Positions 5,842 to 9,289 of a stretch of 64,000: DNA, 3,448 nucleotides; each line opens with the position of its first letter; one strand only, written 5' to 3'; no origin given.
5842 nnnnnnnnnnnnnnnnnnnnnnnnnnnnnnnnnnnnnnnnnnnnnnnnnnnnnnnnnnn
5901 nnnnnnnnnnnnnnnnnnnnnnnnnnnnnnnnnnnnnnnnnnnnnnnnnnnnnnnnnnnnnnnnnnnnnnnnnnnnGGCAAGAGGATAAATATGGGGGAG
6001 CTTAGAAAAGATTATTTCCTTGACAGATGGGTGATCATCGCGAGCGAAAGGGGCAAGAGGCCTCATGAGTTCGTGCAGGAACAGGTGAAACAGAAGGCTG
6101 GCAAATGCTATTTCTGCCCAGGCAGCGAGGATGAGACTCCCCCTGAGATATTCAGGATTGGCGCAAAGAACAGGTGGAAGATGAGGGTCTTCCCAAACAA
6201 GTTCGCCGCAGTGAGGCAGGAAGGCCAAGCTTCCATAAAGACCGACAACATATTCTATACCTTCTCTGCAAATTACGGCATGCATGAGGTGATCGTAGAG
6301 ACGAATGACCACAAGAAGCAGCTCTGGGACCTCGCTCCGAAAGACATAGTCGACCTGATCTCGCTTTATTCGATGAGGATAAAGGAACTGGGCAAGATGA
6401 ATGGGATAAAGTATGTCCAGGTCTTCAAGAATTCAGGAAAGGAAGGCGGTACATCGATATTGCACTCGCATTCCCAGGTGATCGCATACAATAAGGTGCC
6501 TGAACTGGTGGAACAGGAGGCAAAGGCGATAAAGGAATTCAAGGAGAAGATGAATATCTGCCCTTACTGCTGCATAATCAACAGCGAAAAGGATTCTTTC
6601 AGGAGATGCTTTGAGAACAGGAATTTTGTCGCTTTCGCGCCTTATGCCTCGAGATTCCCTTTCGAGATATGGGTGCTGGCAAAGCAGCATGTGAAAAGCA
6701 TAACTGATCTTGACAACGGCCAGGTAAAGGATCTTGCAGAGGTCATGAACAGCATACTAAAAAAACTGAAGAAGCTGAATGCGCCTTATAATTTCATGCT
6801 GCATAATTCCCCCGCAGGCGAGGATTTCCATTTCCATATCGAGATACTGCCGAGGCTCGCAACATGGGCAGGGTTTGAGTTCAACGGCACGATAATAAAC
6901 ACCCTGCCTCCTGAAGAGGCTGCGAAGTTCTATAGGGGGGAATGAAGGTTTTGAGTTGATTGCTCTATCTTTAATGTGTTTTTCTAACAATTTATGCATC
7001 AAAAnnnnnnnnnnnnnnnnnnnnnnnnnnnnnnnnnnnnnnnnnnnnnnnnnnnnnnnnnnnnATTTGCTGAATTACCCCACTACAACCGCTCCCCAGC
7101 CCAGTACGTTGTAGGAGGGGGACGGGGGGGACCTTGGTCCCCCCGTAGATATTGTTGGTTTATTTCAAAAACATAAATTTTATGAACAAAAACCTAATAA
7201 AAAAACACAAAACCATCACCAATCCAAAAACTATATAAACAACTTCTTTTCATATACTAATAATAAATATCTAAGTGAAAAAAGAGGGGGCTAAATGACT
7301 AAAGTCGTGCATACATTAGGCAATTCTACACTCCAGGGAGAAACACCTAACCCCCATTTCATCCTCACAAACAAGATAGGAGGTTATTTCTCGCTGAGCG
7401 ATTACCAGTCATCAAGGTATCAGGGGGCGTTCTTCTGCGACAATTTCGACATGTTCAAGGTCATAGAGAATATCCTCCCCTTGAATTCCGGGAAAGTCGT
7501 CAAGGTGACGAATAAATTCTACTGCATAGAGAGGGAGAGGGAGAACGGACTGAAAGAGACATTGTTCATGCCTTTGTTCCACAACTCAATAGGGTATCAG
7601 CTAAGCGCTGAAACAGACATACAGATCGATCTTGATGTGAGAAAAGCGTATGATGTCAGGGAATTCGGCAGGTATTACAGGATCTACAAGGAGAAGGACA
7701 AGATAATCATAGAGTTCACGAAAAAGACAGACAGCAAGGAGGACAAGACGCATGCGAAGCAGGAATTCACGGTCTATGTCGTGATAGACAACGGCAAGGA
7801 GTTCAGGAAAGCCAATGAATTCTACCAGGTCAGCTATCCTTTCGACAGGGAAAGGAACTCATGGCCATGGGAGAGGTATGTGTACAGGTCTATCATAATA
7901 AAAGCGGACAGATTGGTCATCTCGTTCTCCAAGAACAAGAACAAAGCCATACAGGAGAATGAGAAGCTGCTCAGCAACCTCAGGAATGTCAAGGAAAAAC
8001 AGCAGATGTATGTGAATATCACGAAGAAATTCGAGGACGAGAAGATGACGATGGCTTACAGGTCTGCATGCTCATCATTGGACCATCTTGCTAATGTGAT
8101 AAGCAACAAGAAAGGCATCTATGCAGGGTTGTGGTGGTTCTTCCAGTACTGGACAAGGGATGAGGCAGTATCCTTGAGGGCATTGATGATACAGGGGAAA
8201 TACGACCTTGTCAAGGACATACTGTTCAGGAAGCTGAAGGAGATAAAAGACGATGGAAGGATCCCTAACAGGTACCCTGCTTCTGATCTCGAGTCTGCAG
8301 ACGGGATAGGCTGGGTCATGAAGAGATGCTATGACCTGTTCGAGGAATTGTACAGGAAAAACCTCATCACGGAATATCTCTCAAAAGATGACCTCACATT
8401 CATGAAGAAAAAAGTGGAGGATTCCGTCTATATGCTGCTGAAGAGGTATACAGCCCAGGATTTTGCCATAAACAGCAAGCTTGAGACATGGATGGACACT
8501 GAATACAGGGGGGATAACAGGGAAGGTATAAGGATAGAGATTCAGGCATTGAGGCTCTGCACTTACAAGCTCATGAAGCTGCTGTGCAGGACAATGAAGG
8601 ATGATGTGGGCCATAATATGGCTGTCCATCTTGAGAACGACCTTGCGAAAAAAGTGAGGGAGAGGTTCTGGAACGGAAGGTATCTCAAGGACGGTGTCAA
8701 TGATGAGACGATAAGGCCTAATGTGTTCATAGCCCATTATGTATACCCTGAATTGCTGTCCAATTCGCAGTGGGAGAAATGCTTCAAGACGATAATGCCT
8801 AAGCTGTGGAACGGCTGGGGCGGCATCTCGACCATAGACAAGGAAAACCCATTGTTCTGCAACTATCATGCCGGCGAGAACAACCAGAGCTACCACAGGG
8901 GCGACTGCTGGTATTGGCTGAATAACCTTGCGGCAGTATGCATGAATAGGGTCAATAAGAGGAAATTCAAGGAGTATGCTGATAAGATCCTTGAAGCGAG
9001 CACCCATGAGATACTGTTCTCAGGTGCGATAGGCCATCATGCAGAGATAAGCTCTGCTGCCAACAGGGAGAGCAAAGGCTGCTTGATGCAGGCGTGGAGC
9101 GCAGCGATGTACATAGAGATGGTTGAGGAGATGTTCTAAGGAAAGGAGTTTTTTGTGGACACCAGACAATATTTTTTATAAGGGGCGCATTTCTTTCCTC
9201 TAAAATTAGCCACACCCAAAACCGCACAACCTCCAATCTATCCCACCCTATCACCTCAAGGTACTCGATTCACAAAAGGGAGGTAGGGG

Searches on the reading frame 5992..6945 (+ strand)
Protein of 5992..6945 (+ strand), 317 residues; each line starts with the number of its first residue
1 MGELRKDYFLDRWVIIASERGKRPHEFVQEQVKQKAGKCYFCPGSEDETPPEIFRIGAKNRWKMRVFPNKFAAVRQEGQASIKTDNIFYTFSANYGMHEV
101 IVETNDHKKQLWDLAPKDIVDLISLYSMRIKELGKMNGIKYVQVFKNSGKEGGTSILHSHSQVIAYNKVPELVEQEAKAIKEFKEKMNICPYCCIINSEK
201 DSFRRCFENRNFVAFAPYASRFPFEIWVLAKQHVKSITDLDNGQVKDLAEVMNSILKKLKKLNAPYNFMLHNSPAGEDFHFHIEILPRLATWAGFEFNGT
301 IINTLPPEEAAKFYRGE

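Call 8: search_protein_families(library=pfam, proteins=[window:5992-6945:+], max_evalue=0.00001)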
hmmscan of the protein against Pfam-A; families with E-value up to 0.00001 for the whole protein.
window:5992-6945:+ (317 aa): 5 families
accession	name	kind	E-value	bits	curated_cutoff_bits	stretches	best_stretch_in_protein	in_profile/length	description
PF01087.27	GalP_UDP_transf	-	2.4e-21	77.4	22.1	1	5-170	15-184/184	Galactose-1-phosphate uridyl transferase, N-terminal domain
PF16268.10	DUF4921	-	2.2e-13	50.4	28.5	1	116-309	197-388/425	Domain of unknown function (DUF4921)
PF02744.22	GalP_UDP_tr_C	-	7.2e-10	39.3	29.2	1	204-284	29-118/165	Galactose-1-phosphate uridyl transferase, C-terminal domain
PF01230.28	HIT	-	4.2e-09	37.4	21.5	0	206-288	9-95/98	HIT domain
PF11969.13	DcpS_C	-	3.1e-07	31.3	24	1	194-283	5-99/114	Scavenger mRNA decapping enzyme C-term binding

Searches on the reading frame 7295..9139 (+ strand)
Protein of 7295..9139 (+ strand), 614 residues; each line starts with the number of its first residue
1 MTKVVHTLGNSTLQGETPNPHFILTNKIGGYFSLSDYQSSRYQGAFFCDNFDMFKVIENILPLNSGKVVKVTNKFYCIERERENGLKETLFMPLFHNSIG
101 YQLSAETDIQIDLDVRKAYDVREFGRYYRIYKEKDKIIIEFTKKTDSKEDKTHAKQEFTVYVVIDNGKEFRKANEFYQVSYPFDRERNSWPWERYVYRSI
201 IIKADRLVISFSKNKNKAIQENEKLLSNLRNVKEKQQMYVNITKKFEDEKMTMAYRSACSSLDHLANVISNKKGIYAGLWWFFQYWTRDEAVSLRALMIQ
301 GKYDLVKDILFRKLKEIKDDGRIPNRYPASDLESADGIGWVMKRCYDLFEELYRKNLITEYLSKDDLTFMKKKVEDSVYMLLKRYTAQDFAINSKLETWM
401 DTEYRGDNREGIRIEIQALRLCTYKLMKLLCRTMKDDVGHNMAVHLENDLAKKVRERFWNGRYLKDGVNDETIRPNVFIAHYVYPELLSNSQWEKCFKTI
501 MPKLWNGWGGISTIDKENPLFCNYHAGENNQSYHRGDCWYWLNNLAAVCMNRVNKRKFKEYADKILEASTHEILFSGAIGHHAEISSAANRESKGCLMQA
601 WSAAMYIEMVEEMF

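Call 8: search_protein_families(library=pfam, proteins=[window:7295-9139:+], max_evalue=0.00001)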
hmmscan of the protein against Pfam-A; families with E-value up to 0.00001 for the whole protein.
window:7295-9139:+ (614 aa): 1 family
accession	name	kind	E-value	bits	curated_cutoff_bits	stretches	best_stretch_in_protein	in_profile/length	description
PF06202.20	GDE_C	-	3.3e-31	109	21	1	270-606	13-365/367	Amylo-alpha-1,6-glucosidase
